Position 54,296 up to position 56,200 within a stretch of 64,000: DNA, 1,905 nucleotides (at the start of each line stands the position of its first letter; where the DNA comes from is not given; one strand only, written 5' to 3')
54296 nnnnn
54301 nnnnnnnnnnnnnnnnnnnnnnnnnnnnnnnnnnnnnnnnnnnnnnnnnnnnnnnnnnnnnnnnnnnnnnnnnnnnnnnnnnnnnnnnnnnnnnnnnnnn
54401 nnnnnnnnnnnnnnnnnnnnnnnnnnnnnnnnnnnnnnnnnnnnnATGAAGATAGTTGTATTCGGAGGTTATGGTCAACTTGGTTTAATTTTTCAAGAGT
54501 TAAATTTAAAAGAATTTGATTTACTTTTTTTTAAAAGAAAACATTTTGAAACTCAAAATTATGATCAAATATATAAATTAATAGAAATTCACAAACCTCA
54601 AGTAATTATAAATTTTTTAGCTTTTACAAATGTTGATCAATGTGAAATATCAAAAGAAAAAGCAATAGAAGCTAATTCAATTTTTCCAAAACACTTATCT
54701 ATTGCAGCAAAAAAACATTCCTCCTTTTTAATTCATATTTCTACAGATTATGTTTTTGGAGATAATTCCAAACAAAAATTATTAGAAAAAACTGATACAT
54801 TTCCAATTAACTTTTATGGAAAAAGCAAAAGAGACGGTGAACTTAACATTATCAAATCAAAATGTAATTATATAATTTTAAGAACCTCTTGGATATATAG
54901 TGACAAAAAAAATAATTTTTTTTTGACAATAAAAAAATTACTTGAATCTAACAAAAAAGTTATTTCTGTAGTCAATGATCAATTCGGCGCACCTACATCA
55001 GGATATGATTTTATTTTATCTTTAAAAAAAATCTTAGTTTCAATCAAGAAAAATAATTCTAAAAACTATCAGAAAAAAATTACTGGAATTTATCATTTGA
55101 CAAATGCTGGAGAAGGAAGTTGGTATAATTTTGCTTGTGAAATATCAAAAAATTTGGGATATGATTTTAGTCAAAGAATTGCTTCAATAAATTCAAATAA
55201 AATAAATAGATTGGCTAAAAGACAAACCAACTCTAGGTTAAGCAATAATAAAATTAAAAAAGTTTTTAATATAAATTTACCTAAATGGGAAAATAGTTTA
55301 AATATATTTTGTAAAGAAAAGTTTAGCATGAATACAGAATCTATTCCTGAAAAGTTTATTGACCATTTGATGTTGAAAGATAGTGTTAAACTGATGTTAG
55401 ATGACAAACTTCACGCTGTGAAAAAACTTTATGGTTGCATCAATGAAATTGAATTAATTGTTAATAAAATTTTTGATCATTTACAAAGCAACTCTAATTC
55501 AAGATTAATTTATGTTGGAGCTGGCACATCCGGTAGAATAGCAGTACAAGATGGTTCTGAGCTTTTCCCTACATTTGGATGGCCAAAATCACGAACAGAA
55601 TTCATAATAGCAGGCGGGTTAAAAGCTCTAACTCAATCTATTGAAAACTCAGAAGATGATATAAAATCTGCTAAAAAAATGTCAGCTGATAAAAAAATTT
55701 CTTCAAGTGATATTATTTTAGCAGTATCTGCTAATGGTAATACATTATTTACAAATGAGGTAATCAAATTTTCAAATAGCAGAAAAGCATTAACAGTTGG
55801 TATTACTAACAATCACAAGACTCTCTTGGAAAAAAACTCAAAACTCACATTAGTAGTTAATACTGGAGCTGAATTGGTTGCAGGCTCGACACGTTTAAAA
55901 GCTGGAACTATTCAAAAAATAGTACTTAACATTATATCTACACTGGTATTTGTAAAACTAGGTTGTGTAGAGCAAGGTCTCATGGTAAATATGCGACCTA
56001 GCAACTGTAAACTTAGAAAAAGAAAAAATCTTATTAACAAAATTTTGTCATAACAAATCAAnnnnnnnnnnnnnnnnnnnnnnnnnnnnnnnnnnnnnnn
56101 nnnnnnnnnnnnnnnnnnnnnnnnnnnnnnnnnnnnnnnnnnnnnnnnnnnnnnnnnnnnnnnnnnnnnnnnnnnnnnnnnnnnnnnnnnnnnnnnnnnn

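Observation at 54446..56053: rfbD (dTDP-rhamnose pathway) and murQ (peptidoglycan recycling) form one uninterrupted 535-aa reading frame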

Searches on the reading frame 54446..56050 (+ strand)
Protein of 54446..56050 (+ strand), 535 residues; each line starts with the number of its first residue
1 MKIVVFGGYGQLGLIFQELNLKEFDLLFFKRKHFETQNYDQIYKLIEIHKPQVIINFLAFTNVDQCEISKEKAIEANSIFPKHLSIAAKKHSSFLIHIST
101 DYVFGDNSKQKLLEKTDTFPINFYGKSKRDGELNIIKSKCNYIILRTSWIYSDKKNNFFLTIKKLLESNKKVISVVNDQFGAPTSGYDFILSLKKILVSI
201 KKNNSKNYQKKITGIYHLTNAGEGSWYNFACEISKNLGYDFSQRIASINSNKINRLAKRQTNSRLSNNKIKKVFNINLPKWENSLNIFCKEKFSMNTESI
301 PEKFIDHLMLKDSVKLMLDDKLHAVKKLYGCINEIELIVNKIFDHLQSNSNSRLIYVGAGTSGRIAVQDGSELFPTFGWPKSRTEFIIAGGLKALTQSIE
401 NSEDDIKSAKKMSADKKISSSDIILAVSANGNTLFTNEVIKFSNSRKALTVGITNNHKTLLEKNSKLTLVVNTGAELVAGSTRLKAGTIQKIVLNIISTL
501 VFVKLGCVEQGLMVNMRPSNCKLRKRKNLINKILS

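Call 3: search_protein_families(library=pfam, proteins=[window:54446-56050:+], max_evalue=0.01)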
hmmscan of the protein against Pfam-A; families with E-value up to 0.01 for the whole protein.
window:54446-56050:+ (535 aa): 7 families
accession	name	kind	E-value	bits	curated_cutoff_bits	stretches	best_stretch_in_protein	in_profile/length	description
PF04321.23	RmlD_sub_bind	-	7.7e-72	242.2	27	1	1-290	1-283/287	RmlD substrate binding domain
PF22645.1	GKRP_SIS_N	-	1.4e-13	51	27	1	338-422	2-91/113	Glucokinase regulatory protein N-terminal SIS domain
PF01370.27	Epimerase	-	2.5e-10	40.6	20.9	1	3-154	1-176/240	NAD dependent epimerase/dehydratase family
PF16363.11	GDP_Man_Dehyd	-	1.8e-08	34.7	27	1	35-153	60-182/332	GDP-mannose 4,6 dehydratase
PF01380.27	SIS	-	3.1e-08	33.9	25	1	414-482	47-115/131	SIS domain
PF02719.21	Polysacc_synt_2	-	0.0017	18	20.2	1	35-103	62-131/293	Polysaccharide biosynthesis protein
PF10740.15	DUF2529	-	0.0097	16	22.3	0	391-470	48-128/169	Domain of unknown function (DUF2529)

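Call 4: search_protein_families(library=ncbifam, proteins=[window:54446-56050:+], max_evalue=0.01)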
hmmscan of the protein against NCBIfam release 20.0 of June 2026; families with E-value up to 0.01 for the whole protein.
window:54446-56050:+ (535 aa): 10 families
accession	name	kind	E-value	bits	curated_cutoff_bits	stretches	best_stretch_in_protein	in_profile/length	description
NF003915.0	PRK05441.1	subfamily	5.8e-70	235.7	168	1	302-528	15-239/300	N-acetylmuramic acid 6-phosphate etherase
TIGR01214.1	rmlD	equivalog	3.1e-67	226.6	224.05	1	2-290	1-283/285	dTDP-4-dehydrorhamnose reductase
NF009222.0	PRK12570.1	subfamily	2.7e-53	180.8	255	1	303-528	23-246/307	N-acetylmuramic acid 6-phosphate etherase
TIGR00274.1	TIGR00274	equivalog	2.1e-48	164.9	302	1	305-528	13-234/291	N-acetylmuramic acid 6-phosphate etherase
NF007440.0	PRK09987.1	equivalog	2.4e-44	151.8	308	1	1-294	1-295/299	dTDP-4-dehydrorhamnose reductase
TIGR01181.1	dTDP_gluc_dehyt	equivalog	2e-08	33.7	365.1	1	36-133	59-160/321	dTDP-glucose 4,6-dehydratase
TIGR01135.1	glmS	equivalog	6.5e-07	28.2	418.05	1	415-501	333-417/607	glutamine--fructose-6-phosphate transaminase (isomerizing)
NF001484.0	PRK00331.1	subfamily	1.1e-06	27.4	381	1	412-500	324-411/601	isomerizing glutamine--fructose-6-phosphate transaminase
TIGR01179.1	galE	equivalog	0.00095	18.1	262.3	1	37-133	57-154/332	UDP-glucose 4-epimerase GalE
NF008458.0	PRK11337.1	equivalog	0.0059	15.6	378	0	417-472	185-240/293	MurR/RpiR family transcriptional regulator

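Call 5: find_homologous_proteins(query=window:54446-56050:+, max_evalue=0.00001)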
Query window:54446-56050:+ (535 aa): 2839 proteins with E <= 0.00001 among 8000 candidates; the best 120 are listed.
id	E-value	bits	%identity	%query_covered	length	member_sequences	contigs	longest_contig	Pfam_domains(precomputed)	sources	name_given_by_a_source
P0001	0.0e+0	1166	100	100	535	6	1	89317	PF01380.28,PF04321.24,PF16363.12,PF01370.28,PF22645.2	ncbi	-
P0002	4.9e-80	288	51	55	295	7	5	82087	PF04321.24,PF01370.28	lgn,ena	-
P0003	4.2e-73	265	48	55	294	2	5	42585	PF04321.24,PF16363.12,PF01370.28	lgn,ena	-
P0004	9.5e-69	251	52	43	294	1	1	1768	PF01380.28,PF22645.2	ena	-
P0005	1.4e-54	204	44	44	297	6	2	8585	PF01380.28,PF22645.2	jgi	jgi:N-acetylmuramic acid 6-phosphate etherase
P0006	4.7e-54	202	44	44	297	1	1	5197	PF22645.2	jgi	jgi:N-acetylmuramic acid 6-phosphate etherase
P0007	6.6e-54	202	46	45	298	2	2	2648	PF01380.28,PF13580.12,PF22645.2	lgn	-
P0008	8.2e-54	201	44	45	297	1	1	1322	PF01380.28,PF22645.2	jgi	jgi:N-acetylmuramic acid 6-phosphate etherase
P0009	2.2e-53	200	44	45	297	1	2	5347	PF01380.28,PF22645.2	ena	-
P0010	2.2e-53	200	44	45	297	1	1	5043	PF01380.28,PF22645.2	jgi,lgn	jgi:N-acetylmuramic acid 6-phosphate etherase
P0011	4.2e-53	199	44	45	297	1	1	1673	PF22645.2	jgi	jgi:N-acetylmuramic acid 6-phosphate etherase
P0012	6.6e-53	198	45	44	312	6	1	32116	PF01380.28,PF13580.12,PF22645.2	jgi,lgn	jgi:N-acetylmuramic acid 6-phosphate etherase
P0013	7.1e-53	198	44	44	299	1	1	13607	PF01380.28,PF22645.2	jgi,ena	-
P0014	7.2e-53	198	44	44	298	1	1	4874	PF01380.28,PF13580.12,PF22645.2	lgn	-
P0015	7.5e-53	198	44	45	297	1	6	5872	PF01380.28,PF22645.2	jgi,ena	-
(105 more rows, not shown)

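Call 7: list_cluster_members(proteins=[P0001, P0002, P0004])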
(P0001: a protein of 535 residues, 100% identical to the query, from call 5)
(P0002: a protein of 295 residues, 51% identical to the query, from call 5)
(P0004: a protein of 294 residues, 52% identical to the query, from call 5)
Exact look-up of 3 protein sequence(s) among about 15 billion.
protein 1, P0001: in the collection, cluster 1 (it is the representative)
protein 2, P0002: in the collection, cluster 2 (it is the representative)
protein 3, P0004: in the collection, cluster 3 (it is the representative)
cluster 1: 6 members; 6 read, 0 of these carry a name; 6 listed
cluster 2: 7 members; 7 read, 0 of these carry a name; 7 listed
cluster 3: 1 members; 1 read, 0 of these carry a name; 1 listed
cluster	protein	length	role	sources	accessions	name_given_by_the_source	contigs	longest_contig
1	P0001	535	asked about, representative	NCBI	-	-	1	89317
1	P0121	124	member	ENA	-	-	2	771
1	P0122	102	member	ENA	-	-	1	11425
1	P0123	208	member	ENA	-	-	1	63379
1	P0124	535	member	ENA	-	-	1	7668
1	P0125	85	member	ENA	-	-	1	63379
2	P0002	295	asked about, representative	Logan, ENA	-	-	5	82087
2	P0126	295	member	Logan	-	-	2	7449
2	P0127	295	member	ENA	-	-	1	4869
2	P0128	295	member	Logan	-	-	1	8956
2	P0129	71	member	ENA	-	-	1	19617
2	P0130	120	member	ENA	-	-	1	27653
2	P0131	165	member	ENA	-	-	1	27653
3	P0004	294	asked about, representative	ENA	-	-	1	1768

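Call 8: find_encoding_contigs(protein=P0001, flank=10000, max_places=10)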
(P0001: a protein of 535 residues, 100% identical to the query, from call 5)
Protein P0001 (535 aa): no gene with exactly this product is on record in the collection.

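Call 10: find_encoding_contigs(protein=P0124, flank=10000, max_places=10)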
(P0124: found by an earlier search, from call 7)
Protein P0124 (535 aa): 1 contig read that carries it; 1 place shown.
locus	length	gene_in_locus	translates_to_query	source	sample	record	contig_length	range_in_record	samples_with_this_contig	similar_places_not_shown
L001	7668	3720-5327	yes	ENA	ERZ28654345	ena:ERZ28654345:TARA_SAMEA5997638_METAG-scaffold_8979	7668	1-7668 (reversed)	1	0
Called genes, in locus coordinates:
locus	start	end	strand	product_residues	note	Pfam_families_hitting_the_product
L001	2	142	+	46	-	?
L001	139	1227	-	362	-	PF03702:AnmK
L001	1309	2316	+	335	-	PF01073:3Beta_HSD, PF01370:Epimerase, PF02719:Polysacc_synt_2, PF04321:RmlD_sub_bind, PF07993:NAD_binding_4 (faint), PF16363:GDP_Man_Dehyd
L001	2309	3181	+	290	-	PF00483:NTP_transferase, PF12804:NTP_transf_3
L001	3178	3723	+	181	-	PF00908:dTDP_sugar_isom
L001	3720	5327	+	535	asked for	PF01370:Epimerase, PF04321:RmlD_sub_bind, PF16363:GDP_Man_Dehyd, PF22645:GKRP_SIS_N, PF01380:SIS (weak)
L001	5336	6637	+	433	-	PF03721:UDPG_MGDP_dh_N, PF00984:UDPG_MGDP_dh, PF03720:UDPG_MGDP_dh_C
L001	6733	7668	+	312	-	?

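Call 13: find_encoding_contigs(protein=P0123, flank=10000, max_places=5)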
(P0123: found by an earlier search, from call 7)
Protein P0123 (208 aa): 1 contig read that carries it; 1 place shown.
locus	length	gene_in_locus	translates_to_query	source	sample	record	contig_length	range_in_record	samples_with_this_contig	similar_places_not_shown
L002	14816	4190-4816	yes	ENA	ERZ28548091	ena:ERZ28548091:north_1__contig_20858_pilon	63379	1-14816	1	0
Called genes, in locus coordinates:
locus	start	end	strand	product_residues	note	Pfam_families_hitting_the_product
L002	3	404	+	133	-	?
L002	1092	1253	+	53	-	PF01370:Epimerase (weak), PF16363:GDP_Man_Dehyd (weak)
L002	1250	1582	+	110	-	PF01370:Epimerase, PF16363:GDP_Man_Dehyd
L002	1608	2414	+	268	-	PF01370:Epimerase, PF16363:GDP_Man_Dehyd, PF00483:NTP_transferase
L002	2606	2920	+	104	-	-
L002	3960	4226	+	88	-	PF04321:RmlD_sub_bind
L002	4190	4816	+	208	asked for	PF04321:RmlD_sub_bind (weak), PF22645:GKRP_SIS_N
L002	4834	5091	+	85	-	-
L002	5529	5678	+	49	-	-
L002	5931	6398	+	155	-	PF03720:UDPG_MGDP_dh_C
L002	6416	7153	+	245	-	-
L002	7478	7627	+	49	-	PF00005:ABC_tran (weak)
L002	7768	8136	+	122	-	PF02463:SMC_N, PF00005:ABC_tran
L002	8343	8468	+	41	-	PF16363:GDP_Man_Dehyd (weak)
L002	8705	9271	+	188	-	PF01370:Epimerase, PF16363:GDP_Man_Dehyd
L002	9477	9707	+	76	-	-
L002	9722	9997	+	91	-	-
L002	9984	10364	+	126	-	-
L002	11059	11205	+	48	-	-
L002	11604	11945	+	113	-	-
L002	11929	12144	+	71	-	-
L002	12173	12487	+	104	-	PF13649:Methyltransf_25 (weak), PF08241:Methyltransf_11 (weak)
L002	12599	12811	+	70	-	-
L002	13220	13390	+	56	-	PF01370:Epimerase (weak), PF16363:GDP_Man_Dehyd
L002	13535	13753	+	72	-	PF01370:Epimerase (weak), PF16363:GDP_Man_Dehyd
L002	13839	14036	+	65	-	-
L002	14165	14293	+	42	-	-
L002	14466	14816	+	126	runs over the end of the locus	-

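Call 14: find_encoding_contigs(protein=P0002, flank=8000, max_places=6)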
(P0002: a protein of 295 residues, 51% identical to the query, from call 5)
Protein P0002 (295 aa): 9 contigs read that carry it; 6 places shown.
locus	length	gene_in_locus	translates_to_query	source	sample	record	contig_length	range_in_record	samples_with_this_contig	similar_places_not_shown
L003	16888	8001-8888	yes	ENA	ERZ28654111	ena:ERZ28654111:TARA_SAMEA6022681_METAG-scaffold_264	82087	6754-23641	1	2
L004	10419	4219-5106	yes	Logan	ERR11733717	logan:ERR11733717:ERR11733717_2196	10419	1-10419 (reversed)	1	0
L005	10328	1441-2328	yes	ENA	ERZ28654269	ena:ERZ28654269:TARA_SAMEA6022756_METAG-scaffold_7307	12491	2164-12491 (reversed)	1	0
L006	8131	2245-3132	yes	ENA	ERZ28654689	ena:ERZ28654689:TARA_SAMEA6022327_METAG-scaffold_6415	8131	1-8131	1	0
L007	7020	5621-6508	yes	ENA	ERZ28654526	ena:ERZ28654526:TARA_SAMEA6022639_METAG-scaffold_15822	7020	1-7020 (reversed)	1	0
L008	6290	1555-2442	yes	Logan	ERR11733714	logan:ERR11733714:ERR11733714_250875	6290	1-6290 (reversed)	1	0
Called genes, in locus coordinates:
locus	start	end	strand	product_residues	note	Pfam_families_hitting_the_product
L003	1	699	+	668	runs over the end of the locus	PF03030:H_PPase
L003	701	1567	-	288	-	PF03446:NAD_binding_2, PF03807:F420_oxidored (weak), PF14833:NAD_binding_11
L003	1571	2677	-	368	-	PF07555:NAGidase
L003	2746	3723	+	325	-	PF01073:3Beta_HSD, PF01370:Epimerase, PF02719:Polysacc_synt_2, PF04321:RmlD_sub_bind, PF07993:NAD_binding_4 (faint), PF16363:GDP_Man_Dehyd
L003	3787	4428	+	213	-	PF02585:PIG-L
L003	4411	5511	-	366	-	PF03702:AnmK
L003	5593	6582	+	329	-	PF01073:3Beta_HSD, PF01370:Epimerase, PF02719:Polysacc_synt_2, PF04321:RmlD_sub_bind, PF07993:NAD_binding_4 (weak), PF16363:GDP_Man_Dehyd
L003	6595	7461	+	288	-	PF00483:NTP_transferase, PF12804:NTP_transf_3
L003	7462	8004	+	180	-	PF00908:dTDP_sugar_isom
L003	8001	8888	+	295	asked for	PF01370:Epimerase, PF04321:RmlD_sub_bind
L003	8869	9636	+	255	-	PF13580:SIS_2 (weak), PF22645:GKRP_SIS_N, PF01380:SIS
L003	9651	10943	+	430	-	PF03721:UDPG_MGDP_dh_N, PF00984:UDPG_MGDP_dh, PF03720:UDPG_MGDP_dh_C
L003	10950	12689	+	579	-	PF00664:ABC_membrane, PF00005:ABC_tran, PF13555:AAA_29 (weak), PF02463:SMC_N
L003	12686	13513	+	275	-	PF05050:Methyltransf_21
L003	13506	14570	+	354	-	PF01370:Epimerase, PF04321:RmlD_sub_bind, PF16363:GDP_Man_Dehyd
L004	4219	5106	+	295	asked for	PF01370:Epimerase, PF04321:RmlD_sub_bind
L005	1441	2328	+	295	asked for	PF01370:Epimerase, PF04321:RmlD_sub_bind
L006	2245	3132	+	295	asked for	PF01370:Epimerase, PF04321:RmlD_sub_bind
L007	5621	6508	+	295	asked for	PF01370:Epimerase, PF04321:RmlD_sub_bind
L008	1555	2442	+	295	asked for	PF01370:Epimerase, PF04321:RmlD_sub_bind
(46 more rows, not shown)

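Call 17: find_related_loci(query=window:54446-56050:+, collection=genome_contigs, flank=6000)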
Query window:54446-56050:+ (535 aa) in genome_contigs; peptide patterns used: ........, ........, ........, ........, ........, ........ (x = any residue, [..] = any of these).
81 stretches matched a pattern; 6 encode a relative of the query (tblastn E <= 1e-3); 6 distinct loci.
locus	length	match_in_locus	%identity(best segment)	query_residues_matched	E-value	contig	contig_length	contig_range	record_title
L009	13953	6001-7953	31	1-291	4e-42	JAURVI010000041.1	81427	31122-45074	MAG: Polaromonas sp. isolate E1_concoct.bin.12 E1_k141_29863, whole genome shotgun sequence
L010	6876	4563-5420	29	1-291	2e-39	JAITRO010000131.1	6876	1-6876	MAG: Synergistaceae bacterium isolate Roe453_bin29 k119_3630297, whole genome shotgun sequence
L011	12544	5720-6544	35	3-285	9e-37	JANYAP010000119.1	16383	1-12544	MAG: Bacteroidales bacterium isolate GL140_5_metabat_332_sub GL140_5_k141_2306496, whole genome shotgun sequence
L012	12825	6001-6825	29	1-285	2e-36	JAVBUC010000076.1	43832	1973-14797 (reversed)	MAG: Bacteroides sp. isolate EPI_MAG_00268 c_000005697018, whole genome shotgun sequence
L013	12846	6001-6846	33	1-291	3e-30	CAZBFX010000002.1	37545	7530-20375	MAG TPA_asm: uncultured Candidatus Peribacteria bacterium isolate SRP219642_co6_45 genome assembly, contig: NODE_716_len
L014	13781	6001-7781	32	38-291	3e-28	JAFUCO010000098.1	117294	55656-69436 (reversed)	MAG: Blautia sp. isolate RGIG4371 Roe_deer_Jejunum.Co__c447144, whole genome shotgun sequence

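Call 24: find_encoding_contigs(protein=P0003, flank=7000, max_places=4)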
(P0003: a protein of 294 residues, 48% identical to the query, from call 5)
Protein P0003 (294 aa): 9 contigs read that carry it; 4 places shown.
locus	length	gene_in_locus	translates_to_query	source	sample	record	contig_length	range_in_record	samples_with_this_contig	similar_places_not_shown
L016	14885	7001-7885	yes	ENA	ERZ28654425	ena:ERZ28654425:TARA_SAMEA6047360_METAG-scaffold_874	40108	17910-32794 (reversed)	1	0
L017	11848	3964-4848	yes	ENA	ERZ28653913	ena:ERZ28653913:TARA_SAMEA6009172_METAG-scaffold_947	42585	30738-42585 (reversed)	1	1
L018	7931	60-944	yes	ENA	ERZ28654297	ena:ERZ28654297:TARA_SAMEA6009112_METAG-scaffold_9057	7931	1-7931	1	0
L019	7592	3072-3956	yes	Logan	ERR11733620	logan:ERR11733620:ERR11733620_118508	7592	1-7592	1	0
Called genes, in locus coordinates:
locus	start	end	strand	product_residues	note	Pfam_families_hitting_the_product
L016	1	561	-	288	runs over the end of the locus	PF03446:NAD_binding_2, PF03807:F420_oxidored (weak), PF14833:NAD_binding_11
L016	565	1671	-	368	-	PF07555:NAGidase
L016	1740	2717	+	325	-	PF01073:3Beta_HSD, PF01370:Epimerase, PF02719:Polysacc_synt_2, PF04321:RmlD_sub_bind, PF07993:NAD_binding_4 (faint), PF16363:GDP_Man_Dehyd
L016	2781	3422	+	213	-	PF02585:PIG-L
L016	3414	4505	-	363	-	PF03702:AnmK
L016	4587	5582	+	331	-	PF01073:3Beta_HSD, PF01370:Epimerase, PF02719:Polysacc_synt_2, PF04321:RmlD_sub_bind, PF07993:NAD_binding_4 (weak), PF16363:GDP_Man_Dehyd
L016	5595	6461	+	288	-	PF00483:NTP_transferase, PF12804:NTP_transf_3 (weak)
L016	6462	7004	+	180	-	PF00908:dTDP_sugar_isom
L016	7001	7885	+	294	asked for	PF01370:Epimerase, PF04321:RmlD_sub_bind, PF16363:GDP_Man_Dehyd (weak)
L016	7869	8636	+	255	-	PF22645:GKRP_SIS_N, PF01380:SIS (weak)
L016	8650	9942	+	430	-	PF03721:UDPG_MGDP_dh_N, PF00984:UDPG_MGDP_dh, PF03720:UDPG_MGDP_dh_C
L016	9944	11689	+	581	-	PF00664:ABC_membrane (faint), PF02463:SMC_N, PF13555:AAA_29 (weak), PF00005:ABC_tran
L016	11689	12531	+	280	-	PF05050:Methyltransf_21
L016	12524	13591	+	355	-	PF01370:Epimerase, PF04321:RmlD_sub_bind, PF16363:GDP_Man_Dehyd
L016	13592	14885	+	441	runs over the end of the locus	PF08421:Methyltransf_13, PF13489:Methyltransf_23, PF08484:Methyltransf_14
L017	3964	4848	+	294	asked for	PF01370:Epimerase, PF04321:RmlD_sub_bind, PF16363:GDP_Man_Dehyd (weak)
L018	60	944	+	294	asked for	PF01370:Epimerase, PF04321:RmlD_sub_bind, PF16363:GDP_Man_Dehyd (weak)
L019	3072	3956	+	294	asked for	PF01370:Epimerase, PF04321:RmlD_sub_bind, PF16363:GDP_Man_Dehyd (weak)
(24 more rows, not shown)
